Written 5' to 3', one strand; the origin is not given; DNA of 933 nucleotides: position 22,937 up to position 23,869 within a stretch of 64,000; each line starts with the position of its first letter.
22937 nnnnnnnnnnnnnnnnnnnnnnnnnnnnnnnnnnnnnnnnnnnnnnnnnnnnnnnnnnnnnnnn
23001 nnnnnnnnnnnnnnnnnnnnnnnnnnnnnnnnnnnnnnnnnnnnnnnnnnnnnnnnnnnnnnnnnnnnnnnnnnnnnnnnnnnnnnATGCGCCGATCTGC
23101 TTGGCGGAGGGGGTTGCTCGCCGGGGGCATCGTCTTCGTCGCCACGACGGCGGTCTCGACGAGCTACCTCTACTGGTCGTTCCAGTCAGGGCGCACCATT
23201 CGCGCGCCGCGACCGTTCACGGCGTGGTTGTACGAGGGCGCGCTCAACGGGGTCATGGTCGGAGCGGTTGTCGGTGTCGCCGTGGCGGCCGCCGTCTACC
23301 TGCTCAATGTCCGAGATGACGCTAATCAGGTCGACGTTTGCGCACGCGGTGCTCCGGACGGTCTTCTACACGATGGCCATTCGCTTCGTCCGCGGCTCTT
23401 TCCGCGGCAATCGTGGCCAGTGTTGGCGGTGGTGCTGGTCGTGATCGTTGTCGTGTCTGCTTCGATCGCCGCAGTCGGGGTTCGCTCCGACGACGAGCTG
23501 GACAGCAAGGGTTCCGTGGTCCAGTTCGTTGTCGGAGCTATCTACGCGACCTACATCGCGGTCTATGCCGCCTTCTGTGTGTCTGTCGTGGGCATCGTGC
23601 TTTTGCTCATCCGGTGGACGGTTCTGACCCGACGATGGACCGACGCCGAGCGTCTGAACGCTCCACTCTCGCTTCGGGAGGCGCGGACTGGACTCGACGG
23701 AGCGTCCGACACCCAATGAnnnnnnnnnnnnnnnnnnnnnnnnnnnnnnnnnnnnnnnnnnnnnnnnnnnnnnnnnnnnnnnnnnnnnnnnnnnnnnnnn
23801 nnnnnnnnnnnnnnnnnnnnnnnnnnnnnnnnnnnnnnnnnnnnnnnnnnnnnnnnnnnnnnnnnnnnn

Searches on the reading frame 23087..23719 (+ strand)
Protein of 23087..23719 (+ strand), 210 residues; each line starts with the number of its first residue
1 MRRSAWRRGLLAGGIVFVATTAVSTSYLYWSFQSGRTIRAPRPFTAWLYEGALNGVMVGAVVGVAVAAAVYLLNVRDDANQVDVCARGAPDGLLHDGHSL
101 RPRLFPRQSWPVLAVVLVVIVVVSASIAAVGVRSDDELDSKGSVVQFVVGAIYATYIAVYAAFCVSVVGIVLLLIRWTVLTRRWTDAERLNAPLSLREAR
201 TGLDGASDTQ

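Call 27: search_protein_families(library=pfam, proteins=[window:23087-23719:+], max_evalue=0.001)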
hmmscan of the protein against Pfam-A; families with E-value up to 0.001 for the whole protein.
window:23087-23719:+ (210 aa): 1 family
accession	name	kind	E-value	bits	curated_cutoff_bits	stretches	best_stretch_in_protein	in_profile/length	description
PF25799.1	prePAAR_I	-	0.0009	19.9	25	0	51-70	15-34/57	Class I prePAAR effector Rhs1 motif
